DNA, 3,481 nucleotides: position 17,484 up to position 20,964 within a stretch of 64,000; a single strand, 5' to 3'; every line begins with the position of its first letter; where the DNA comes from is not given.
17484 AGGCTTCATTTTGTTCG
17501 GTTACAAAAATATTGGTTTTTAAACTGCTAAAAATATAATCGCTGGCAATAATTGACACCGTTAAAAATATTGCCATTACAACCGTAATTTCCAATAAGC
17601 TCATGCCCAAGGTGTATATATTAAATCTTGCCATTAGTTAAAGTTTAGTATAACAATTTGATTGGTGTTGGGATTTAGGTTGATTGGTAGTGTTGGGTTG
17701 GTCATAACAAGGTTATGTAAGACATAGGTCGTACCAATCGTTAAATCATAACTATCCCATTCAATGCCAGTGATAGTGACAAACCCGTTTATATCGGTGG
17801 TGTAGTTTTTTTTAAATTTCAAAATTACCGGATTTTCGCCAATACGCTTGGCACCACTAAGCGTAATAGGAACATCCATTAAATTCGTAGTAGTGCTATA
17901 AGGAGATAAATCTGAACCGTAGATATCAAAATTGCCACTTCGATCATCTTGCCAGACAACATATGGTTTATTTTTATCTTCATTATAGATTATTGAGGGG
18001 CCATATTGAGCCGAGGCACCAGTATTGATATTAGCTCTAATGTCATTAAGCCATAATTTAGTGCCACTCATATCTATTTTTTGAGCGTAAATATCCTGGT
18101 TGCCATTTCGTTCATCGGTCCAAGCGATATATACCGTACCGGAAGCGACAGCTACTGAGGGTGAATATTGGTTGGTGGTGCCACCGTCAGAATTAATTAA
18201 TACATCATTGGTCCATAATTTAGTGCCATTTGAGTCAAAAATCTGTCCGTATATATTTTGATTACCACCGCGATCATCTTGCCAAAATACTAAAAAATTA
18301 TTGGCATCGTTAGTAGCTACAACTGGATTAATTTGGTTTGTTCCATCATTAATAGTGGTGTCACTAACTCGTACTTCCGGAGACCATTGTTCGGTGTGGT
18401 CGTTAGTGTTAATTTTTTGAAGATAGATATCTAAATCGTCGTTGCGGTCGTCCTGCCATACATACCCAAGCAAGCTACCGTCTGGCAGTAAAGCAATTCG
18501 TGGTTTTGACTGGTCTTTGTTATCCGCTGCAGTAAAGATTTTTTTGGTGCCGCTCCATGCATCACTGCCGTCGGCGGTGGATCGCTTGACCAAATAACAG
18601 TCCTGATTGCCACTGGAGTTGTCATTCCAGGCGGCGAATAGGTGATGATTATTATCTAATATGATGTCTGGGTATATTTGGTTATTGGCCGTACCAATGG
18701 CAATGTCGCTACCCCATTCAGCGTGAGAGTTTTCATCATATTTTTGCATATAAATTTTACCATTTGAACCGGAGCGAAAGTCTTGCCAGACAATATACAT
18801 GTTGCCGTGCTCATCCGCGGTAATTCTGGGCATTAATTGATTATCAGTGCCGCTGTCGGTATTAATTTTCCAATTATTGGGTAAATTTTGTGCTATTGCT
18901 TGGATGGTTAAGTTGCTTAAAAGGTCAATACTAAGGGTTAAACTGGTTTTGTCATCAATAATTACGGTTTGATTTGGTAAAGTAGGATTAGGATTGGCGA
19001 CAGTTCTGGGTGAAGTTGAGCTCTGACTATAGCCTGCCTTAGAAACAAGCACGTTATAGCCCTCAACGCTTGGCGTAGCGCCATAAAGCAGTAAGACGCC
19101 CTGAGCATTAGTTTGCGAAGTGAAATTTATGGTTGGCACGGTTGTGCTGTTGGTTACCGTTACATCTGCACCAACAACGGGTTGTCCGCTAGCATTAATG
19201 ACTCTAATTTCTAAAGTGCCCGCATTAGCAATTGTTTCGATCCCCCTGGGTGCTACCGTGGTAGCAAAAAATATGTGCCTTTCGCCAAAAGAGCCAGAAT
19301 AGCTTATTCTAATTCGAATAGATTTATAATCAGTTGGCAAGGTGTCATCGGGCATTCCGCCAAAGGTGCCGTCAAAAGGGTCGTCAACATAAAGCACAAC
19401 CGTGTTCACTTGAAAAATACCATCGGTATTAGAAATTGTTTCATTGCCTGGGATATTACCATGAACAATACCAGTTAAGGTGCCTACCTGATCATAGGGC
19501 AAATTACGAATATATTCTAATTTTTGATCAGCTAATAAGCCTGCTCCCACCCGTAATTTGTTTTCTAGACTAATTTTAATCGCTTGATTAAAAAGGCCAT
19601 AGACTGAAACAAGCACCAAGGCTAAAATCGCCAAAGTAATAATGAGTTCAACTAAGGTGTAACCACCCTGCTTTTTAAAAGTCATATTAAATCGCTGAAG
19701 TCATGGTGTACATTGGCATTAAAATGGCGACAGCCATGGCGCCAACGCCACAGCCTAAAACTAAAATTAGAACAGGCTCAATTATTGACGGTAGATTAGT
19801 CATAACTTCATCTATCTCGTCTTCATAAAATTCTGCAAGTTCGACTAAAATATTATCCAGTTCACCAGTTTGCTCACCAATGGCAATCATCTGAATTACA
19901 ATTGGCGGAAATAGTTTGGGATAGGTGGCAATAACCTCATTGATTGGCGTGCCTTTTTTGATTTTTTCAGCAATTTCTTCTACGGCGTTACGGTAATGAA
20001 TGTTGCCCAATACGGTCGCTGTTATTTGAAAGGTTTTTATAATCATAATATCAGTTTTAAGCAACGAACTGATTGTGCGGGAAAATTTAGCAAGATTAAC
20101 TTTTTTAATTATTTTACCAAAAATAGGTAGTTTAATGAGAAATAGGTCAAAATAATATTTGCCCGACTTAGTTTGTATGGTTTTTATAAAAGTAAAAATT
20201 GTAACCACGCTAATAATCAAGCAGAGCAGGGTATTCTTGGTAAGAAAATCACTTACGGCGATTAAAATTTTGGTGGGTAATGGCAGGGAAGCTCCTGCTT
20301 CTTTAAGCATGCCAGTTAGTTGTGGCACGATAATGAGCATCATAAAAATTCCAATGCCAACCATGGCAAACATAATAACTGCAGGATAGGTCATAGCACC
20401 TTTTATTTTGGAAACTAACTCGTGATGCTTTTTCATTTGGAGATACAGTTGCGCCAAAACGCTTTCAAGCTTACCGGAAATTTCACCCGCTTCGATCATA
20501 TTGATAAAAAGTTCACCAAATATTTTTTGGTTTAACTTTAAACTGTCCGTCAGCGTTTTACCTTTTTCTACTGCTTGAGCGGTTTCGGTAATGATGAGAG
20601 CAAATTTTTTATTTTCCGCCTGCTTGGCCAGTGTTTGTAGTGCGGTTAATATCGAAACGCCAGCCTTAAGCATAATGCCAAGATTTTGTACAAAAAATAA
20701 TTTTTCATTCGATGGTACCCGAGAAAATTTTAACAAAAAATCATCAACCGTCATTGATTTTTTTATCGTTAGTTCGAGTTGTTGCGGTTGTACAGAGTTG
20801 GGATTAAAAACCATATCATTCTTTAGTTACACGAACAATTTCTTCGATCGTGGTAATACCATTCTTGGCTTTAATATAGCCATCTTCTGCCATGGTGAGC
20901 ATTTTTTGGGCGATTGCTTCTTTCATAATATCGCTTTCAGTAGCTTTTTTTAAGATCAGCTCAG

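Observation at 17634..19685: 683-aa pilin-like protein fused to Ig-like domains and a six-repeat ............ propeller: candidate pilus-tip adhesin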

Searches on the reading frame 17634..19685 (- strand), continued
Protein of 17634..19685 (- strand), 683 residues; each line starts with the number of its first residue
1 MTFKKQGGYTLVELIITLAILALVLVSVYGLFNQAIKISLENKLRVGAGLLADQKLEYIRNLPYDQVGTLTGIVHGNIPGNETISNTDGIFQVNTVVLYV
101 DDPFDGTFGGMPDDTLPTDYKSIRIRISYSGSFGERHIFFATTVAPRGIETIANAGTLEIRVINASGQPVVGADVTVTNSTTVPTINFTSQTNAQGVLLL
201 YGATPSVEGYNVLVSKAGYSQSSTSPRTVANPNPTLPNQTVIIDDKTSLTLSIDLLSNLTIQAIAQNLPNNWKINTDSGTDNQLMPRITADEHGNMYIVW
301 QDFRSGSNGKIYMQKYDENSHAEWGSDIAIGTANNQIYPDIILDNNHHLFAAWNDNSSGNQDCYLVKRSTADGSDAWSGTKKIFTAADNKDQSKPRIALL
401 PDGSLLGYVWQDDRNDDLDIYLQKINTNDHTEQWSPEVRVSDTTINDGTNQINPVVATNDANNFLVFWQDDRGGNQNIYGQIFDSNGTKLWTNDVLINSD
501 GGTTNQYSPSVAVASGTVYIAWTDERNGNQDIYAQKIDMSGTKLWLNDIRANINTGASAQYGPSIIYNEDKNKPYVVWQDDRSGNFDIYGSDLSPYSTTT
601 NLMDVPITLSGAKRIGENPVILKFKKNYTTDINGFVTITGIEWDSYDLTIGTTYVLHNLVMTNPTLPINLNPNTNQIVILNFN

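Call 72: search_protein_families(library=ncbifam, alignment_id=A1, max_evalue=0.01)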
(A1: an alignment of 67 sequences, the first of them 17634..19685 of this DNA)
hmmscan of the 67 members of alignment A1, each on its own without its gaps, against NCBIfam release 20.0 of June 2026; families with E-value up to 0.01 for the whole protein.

A. member 1, window:17634-19685:- (683 aa): 3 families
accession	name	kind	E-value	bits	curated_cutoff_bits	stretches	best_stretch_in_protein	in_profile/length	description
TIGR04275.1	beta_prop_Msarc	repeat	1.2e-17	63.4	85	2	575-594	20-39/40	beta-propeller repeat protein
TIGR02532.1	IV_pilin_GFxxxE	domain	4.9e-05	23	16.3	1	6-28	1-23/24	prepilin-type N-terminal cleavage/methylation domain-containing protein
NF041013.1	T4P_ComGE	equivalog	0.007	16.4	49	0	4-41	1-38/83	competence type IV pilus minor pilin ComGE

B. families by the number of members that match (of 67 scanned): 37 families (the first 25 are shown)
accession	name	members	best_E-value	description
TIGR04275.1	beta_prop_Msarc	67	3.8e-23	beta-propeller repeat protein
NF041013.1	T4P_ComGE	51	4.7e-09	competence type IV pilus minor pilin ComGE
TIGR02523.1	type_IV_pilV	50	6.2e-09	type IV pilus modification protein PilV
NF053835.1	PDIAV_lipo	44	5.7e-19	PDIAV motif-containing lipoprotein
TIGR02532.1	IV_pilin_GFxxxE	41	1.2e-06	prepilin-type N-terminal cleavage/methylation domain-containing protein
NF047494.1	Lepto_SBBP_lipo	27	4.6e-19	SBBP repeat beta-propeller lipoprotein, LipL53 family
TIGR01707.1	gspI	20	1.3e-05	type II secretion system minor pseudopilin GspI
NF041002.1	pilin_ComGF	18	0.00012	competence type IV pilus minor pilin ComGF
TIGR01711.1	gspJ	10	6.2e-06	type II secretion system minor pseudopilin GspJ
NF002183.0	PRK01029.1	7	4.6e-08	Tol-Pal system protein TolB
NF040982.1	ComGD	6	0.0002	competence type IV pilus minor pilin ComGD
NF053607.1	CHU_0125_OmpA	5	9e-08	CHU_0125 family OmpA-like outer membrane integrity protein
TIGR02608.1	delta_60_rpt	5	3.3e-06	delta-60 repeat domain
NF038303.1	EPS_HpsB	3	8.5e-06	hormogonium polysaccharide secretion pseudopilin HpsB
TIGR02800.1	propeller_TolB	3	1.2e-05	Tol-Pal system beta propeller repeat protein TolB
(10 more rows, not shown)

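Call 88: search_solved_structures(query=A1, max_evalue=10, show_alignments=3)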
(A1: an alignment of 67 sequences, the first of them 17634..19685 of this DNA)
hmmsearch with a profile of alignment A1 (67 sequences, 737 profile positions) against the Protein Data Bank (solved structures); distinct sequences matched with E-value up to 10: 13.
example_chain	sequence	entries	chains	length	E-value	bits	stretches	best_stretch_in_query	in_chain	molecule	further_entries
7fh6_A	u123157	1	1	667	1.5e-11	46.4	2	420-603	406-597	CylK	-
7fh7_A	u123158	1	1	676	1.6e-11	46.4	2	420-603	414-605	CylK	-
7fh8_A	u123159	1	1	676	1.7e-11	46.3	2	420-603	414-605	CylK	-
7ron_A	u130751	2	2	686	1.7e-11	46.3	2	420-603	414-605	CylK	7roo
9egp_A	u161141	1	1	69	0.0084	17.5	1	1-36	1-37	Geopilin domain 1 protein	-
7tgg_A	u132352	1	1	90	0.012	17.1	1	1-41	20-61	Geopilin domain 1 protein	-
3e8v_A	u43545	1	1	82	0.091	14.1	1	161-203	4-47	Possible transglutaminase-family protein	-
9laa_A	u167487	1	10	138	0.19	13.1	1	3-27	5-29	Type IV pilin protein PilA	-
4r7x_A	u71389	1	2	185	0.52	11.6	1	246-339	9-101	Arrestin domain-containing protein 3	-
4r7v_A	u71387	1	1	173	0.63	11.3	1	250-339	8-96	Arrestin domain-containing protein 3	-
9lab_B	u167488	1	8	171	0.74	11.1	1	6-29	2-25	MSHA major pilin subunit MshA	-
8bdw_A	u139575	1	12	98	1.4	10.2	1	683-734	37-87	Cell surface adherence protein,collagen-binding domain, LPXTG-motif cell wall anchor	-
8tj2_C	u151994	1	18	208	3.3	8.9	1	11-56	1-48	Type IV major pilin protein PilA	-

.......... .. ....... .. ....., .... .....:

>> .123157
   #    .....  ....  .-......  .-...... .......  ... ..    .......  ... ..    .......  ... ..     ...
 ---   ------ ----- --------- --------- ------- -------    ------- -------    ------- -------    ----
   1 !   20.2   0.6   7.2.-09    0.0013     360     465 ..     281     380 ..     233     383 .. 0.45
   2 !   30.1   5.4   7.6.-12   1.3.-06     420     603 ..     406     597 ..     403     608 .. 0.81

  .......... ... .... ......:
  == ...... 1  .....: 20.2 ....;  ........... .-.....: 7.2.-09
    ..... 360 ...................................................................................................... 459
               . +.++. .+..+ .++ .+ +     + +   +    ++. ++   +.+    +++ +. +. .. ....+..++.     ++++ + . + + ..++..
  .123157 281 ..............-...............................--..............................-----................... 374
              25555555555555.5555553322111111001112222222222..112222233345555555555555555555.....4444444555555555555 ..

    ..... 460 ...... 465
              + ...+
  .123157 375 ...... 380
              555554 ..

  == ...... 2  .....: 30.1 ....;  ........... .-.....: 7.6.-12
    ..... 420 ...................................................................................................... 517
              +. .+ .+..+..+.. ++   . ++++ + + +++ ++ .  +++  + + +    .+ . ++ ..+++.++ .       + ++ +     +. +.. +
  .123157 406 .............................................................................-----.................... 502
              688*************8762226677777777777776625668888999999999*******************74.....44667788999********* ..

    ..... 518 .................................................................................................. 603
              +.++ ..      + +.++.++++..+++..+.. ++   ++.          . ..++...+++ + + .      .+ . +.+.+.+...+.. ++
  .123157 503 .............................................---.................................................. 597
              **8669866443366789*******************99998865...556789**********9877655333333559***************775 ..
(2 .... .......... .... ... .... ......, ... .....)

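Call 91: list_cluster_members(proteins=[P0001])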
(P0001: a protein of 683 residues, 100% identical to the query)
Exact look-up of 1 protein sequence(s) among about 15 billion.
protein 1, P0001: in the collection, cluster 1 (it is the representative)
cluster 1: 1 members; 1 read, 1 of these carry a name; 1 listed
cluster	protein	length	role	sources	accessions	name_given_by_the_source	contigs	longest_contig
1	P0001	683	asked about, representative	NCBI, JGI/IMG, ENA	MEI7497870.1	MAG: prepilin-type N-terminal cleavage/methylation domain-containing protein [Candidatus ...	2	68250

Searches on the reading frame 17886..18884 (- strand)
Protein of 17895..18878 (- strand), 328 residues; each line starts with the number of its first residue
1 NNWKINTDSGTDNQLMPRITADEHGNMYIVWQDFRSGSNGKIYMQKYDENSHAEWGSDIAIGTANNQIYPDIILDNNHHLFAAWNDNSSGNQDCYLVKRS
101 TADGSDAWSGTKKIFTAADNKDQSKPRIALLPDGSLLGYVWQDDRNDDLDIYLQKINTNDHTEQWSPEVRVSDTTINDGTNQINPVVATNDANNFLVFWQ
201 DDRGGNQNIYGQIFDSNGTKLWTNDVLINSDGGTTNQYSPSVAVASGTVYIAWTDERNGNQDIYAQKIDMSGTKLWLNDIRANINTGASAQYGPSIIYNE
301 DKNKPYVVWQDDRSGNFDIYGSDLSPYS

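Call 29: find_homologous_proteins(query=window:17895-18878:-, max_evalue=0.001)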
Query seq(328 aa) (328 aa): 220 proteins with E <= 0.001 among 1821 candidates; the best 120 are listed.
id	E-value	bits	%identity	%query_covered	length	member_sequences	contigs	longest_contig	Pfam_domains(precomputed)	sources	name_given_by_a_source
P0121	1.2e-81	293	38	100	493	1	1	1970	-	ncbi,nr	ncbi:hypothetical protein KAU19_08195, partial [Candidatus Parcubacteria bacterium]|nr:hypothetical 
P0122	5.6e-78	281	45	95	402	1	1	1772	-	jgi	-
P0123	8.2e-68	247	28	97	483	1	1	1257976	PF18597.8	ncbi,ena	-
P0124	2.9e-67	246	39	67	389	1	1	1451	-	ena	-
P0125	6.7e-67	244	48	62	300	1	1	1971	-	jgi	jgi:hypothetical protein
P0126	6.0e-63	231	32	95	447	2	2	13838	PF07372.18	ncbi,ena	-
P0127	1.3e-59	220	42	83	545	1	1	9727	PF07963.18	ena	-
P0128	8.1e-53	198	32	95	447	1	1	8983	PF07372.18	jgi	jgi:hypothetical protein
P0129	2.6e-50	190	30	96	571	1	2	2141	PF18962.8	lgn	-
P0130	3.4e-50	189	32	92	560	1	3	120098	PF07372.18,PF18962.8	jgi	jgi:hypothetical protein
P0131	2.4e-47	180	32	80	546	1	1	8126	PF18962.8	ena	-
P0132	6.3e-45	172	45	54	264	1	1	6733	-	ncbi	ncbi:MAG: hypothetical protein ABIA02_01350, partial [Candidatus Falkowbacteria bacterium]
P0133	4.4e-44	169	33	98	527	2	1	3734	PF13860.13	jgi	jgi:hypothetical protein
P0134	8.4e-44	168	30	98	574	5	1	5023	PF18962.8,PF13860.13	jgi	-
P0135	1.1e-42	165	32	96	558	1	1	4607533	PF01833.31,PF14061.13,PF07372.18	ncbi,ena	-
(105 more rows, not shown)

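Call 68: search_solved_structures(query=A4, max_evalue=1, show_alignments=2)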
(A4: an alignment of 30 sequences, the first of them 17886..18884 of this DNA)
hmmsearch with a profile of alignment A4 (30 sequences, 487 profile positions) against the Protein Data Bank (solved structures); distinct sequences matched with E-value up to 1: 4.
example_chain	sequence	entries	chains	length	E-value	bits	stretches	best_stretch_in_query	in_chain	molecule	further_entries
7mhu_A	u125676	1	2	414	0.00069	21.6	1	324-378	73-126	Exo-alpha-sialidase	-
4irt_A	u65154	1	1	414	0.0016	20.4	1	318-404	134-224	Uncharacterized protein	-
8feb_A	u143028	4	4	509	0.56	12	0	302-406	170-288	Sialidase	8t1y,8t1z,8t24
8t26_A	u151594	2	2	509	0.62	11.8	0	303-406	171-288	Sialidase, putative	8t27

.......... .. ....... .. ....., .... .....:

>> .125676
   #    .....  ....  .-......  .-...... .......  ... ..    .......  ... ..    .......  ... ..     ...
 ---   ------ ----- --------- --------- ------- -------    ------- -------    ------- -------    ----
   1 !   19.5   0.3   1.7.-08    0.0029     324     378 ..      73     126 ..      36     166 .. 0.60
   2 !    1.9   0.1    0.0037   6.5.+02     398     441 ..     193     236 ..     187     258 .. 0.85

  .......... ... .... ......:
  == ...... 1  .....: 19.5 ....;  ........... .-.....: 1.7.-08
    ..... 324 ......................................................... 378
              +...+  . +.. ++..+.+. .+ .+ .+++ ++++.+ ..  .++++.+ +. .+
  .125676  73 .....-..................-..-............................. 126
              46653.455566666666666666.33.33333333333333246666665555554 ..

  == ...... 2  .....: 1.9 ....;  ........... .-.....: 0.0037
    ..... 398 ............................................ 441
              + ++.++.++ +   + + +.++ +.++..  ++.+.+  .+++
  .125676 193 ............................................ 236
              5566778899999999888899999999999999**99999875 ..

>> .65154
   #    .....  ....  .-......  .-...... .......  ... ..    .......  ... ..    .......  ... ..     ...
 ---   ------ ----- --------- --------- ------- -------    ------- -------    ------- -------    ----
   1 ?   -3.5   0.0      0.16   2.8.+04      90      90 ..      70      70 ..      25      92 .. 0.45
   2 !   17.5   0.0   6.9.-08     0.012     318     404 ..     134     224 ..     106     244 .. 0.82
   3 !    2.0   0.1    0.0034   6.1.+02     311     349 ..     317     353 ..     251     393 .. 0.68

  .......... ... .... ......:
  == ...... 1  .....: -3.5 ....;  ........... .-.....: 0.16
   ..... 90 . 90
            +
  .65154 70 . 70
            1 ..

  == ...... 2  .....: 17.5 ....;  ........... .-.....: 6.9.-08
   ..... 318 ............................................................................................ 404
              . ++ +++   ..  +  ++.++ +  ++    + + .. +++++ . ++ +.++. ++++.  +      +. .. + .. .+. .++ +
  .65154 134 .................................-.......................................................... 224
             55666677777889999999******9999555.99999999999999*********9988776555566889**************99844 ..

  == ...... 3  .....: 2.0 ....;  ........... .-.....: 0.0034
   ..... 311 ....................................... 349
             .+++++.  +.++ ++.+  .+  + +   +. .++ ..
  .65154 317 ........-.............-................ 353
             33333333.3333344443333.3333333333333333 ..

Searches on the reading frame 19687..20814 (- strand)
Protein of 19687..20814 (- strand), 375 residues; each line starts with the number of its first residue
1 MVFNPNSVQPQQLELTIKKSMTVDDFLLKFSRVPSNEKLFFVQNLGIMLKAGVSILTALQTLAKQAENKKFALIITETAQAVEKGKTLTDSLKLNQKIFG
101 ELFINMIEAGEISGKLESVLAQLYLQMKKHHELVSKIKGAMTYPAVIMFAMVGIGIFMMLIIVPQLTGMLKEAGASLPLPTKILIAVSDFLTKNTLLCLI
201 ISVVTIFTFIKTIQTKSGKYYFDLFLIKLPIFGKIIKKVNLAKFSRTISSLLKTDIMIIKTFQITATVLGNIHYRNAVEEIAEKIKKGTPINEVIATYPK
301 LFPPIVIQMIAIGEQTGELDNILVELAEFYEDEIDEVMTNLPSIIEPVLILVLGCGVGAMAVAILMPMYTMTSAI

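Call 6: search_protein_families(library=pfam, proteins=[window:19687-20814:-], max_evalue=0.1)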
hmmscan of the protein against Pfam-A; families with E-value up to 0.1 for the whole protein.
window:19687-20814:- (375 aa): 2 families
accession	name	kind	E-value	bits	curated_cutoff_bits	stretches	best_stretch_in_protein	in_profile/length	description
PF00482.28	T2SSF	-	1.5e-52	177.2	25.2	2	41-164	1-125/125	Type II secretion system (T2SS), protein F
PF06990.17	Gal-3-0_sulfotr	-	0.044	13.1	27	1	202-340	23-147/402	Galactose-3-O-sulfotransferase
